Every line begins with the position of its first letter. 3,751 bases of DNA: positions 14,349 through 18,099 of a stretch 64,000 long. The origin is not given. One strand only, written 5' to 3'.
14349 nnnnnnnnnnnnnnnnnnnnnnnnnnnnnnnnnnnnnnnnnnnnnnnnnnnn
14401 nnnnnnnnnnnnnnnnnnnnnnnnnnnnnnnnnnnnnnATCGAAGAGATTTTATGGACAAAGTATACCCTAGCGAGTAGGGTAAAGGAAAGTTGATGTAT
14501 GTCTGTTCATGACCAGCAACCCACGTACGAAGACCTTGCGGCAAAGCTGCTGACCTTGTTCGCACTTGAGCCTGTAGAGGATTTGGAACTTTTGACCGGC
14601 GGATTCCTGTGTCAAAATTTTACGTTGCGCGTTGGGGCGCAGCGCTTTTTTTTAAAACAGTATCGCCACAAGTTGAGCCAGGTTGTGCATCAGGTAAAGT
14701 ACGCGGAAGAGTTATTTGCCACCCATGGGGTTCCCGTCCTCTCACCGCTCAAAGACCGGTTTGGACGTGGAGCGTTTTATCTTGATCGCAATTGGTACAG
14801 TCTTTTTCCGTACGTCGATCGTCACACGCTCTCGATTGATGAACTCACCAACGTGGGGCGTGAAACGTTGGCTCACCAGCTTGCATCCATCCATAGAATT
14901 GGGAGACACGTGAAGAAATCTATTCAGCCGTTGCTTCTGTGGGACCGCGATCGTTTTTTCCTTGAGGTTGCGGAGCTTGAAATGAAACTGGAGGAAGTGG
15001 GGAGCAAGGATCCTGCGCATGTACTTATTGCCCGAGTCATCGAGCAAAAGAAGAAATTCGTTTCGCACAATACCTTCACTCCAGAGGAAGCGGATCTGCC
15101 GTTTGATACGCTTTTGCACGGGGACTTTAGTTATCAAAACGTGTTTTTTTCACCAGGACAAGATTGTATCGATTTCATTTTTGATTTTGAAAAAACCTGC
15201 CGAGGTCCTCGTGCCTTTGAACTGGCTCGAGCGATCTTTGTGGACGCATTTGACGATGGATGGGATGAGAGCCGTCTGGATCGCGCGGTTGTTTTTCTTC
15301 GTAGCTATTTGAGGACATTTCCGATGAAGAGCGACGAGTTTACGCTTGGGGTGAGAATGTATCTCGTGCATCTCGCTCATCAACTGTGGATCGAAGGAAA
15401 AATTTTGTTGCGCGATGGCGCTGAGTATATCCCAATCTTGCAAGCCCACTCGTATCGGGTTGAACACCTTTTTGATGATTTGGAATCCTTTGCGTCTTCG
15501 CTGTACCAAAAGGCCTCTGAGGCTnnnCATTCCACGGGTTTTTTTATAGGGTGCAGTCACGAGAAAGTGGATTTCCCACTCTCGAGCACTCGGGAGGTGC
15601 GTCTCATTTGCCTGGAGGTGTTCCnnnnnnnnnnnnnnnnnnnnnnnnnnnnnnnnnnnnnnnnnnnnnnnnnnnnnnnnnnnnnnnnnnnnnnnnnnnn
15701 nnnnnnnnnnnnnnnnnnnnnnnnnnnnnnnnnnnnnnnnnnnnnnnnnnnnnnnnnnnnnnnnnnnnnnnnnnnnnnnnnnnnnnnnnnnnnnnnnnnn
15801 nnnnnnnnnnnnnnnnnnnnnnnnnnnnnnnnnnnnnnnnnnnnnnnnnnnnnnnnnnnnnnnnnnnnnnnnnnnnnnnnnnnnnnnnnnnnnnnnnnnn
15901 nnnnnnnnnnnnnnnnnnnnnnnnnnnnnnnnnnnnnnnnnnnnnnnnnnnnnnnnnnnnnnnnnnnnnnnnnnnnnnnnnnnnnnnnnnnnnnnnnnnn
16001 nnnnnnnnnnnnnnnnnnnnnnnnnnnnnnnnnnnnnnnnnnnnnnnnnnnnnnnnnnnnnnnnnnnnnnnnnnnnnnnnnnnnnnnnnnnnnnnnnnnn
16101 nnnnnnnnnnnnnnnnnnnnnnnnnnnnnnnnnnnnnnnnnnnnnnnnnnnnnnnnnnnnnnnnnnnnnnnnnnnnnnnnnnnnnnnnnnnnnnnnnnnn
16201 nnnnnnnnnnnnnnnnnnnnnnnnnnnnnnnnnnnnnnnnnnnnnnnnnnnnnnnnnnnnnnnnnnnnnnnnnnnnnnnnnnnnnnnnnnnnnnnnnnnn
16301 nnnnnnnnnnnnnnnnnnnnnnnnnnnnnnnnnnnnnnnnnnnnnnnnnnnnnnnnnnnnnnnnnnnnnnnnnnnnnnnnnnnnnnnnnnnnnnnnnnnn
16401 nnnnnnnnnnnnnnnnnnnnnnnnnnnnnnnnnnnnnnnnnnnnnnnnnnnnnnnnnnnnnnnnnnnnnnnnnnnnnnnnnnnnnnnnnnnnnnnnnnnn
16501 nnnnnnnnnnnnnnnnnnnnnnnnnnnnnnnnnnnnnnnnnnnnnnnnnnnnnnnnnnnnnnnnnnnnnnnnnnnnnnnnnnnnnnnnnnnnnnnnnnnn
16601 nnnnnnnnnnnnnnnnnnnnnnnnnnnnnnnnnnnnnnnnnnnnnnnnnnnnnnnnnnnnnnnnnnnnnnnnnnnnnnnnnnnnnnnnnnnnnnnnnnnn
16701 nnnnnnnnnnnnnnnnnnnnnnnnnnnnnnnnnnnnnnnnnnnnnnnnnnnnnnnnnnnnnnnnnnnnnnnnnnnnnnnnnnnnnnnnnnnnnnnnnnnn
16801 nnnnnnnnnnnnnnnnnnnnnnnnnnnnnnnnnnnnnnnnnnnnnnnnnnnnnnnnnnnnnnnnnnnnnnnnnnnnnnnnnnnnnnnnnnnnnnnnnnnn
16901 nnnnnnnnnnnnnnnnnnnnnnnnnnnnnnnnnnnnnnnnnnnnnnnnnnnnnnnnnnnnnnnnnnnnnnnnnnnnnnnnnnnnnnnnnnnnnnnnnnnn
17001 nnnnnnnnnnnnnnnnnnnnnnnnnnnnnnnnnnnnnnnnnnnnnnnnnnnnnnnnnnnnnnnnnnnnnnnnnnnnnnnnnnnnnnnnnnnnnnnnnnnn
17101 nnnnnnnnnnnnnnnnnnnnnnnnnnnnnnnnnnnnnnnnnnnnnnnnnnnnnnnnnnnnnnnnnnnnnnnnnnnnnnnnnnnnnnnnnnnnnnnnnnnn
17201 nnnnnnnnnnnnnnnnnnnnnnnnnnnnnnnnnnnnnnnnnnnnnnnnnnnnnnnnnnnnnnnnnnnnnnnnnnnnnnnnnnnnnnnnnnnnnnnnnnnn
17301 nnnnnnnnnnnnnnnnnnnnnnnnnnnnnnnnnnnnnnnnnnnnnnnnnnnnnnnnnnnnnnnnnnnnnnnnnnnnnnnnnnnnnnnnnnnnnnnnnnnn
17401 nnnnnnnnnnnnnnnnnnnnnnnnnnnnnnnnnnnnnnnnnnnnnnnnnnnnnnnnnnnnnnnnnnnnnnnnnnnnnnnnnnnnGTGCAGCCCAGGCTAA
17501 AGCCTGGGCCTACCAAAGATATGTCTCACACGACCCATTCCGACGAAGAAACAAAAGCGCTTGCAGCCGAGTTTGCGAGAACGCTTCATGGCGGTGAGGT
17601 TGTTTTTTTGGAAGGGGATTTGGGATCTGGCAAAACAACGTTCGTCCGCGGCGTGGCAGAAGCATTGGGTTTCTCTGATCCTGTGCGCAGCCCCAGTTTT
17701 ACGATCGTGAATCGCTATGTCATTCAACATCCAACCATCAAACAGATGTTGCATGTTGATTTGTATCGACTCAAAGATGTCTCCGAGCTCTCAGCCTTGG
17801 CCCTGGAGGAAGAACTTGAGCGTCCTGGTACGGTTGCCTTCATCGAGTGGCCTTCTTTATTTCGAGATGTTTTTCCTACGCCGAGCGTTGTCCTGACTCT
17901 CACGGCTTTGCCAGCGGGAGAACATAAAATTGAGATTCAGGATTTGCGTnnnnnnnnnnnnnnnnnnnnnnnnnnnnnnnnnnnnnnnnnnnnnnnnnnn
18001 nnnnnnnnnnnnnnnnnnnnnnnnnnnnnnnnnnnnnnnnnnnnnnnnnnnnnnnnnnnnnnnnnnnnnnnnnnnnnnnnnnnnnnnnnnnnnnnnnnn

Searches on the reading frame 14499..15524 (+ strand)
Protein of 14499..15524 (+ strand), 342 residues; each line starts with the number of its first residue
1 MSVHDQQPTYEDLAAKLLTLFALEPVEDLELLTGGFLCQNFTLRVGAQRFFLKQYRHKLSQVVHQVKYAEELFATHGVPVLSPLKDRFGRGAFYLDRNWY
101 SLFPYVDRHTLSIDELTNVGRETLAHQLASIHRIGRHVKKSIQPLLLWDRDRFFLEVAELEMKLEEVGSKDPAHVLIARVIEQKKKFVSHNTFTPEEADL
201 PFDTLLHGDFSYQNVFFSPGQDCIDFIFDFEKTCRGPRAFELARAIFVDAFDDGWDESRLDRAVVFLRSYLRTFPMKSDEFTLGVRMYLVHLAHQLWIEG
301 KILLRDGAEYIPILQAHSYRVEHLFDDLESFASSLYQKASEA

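Call 3: search_protein_families(library=pfam, proteins=[window:14499-15524:+], max_evalue=1)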
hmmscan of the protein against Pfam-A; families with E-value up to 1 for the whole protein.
window:14499-15524:+ (342 aa): 3 families
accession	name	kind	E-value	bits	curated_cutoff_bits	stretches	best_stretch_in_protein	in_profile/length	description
PF01636.29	APH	-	6e-16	59.4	23.2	1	29-262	2-228/239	Phosphotransferase enzyme family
PF01633.27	Choline_kinase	-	5e-05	23.2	29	1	105-244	72-202/300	Choline/ethanolamine kinase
PF02958.26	EcKL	-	0.03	14.1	22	1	171-240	189-255/294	Ecdysteroid kinase-like family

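Call 45: search_protein_families(library=ncbifam, proteins=[window:14499-15524:+], max_evalue=0.1)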
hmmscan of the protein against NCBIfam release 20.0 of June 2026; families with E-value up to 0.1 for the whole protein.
window:14499-15524:+ (342 aa): 2 families
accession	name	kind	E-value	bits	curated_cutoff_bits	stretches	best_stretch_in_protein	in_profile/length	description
NF003558.0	PRK05231.1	equivalog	9.9e-09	34.6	271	1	12-283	10-265/322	homoserine kinase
NF008738.0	PRK11768.1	equivalog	0.00068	19.1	194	1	53-226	59-220/327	serine/threonine protein kinase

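Call 47: search_protein_families(library=padloc, proteins=[window:14499-15524:+], max_evalue=0.01)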
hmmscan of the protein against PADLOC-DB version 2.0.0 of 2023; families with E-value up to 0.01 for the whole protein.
window:14499-15524:+ (342 aa): 0 families

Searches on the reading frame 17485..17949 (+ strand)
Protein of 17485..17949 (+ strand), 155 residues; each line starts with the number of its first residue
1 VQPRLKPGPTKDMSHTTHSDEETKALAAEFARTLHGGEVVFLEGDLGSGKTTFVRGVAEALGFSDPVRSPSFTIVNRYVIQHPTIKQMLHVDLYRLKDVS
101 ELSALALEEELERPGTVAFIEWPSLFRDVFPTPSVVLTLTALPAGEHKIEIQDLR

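Call 3: search_protein_families(library=pfam, proteins=[window:17485-17949:+], max_evalue=1)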
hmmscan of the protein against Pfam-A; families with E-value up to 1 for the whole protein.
window:17485-17949:+ (155 aa): 15 families
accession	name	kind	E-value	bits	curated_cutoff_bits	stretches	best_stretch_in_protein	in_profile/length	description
PF02367.23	TsaE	-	7.7e-35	120.1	26.6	1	18-140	2-119/128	Threonylcarbamoyl adenosine biosynthesis protein TsaE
PF13191.12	AAA_16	-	3.3e-05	24.9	32.6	1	20-62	6-49/167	AAA ATPase domain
PF05729.18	NACHT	-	0.0026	18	26.7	1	39-62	2-25/167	NACHT domain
PF25199.1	nSTAND_NTPase5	-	0.0095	16.2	34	1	24-61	26-65/145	Novel STAND NTPase 5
PF13238.12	AAA_18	-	0.013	16.4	29.4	1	40-85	1-38/128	AAA domain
PF07728.20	AAA_5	-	0.025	15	22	1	40-117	2-69/139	AAA domain (dynein-related subfamily)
PF13671.12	AAA_33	-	0.041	14.6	27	1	39-69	1-30/143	AAA domain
PF00004.35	AAA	-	0.098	13.5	21.2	1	41-77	2-37/131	ATPase family associated with various cellular activities (AAA)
PF13604.12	AAA_30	-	0.11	12.7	27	1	33-61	13-42/191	AAA domain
PF24883.2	NPHP3_N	-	0.15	12.7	24.8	1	37-100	22-83/164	Nephrocystin 3, N-terminal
PF10923.14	BrxC_BrxD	-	0.17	11.2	22.2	1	20-59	31-71/414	BREX system ATP-binding protein BrxC/D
PF00005.33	ABC_tran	-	0.22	12.6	25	1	33-57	7-31/137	ABC transporter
PF01712.25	dNK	-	0.23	11.6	27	1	42-64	3-25/203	Deoxynucleoside kinase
PF20720.3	nSTAND3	-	0.24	11.5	27.2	1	29-58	9-38/155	Novel STAND NTPase 3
PF05272.17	VapE-like_dom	-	0.29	11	25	1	37-68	51-82/217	Virulence-associated protein E-like domain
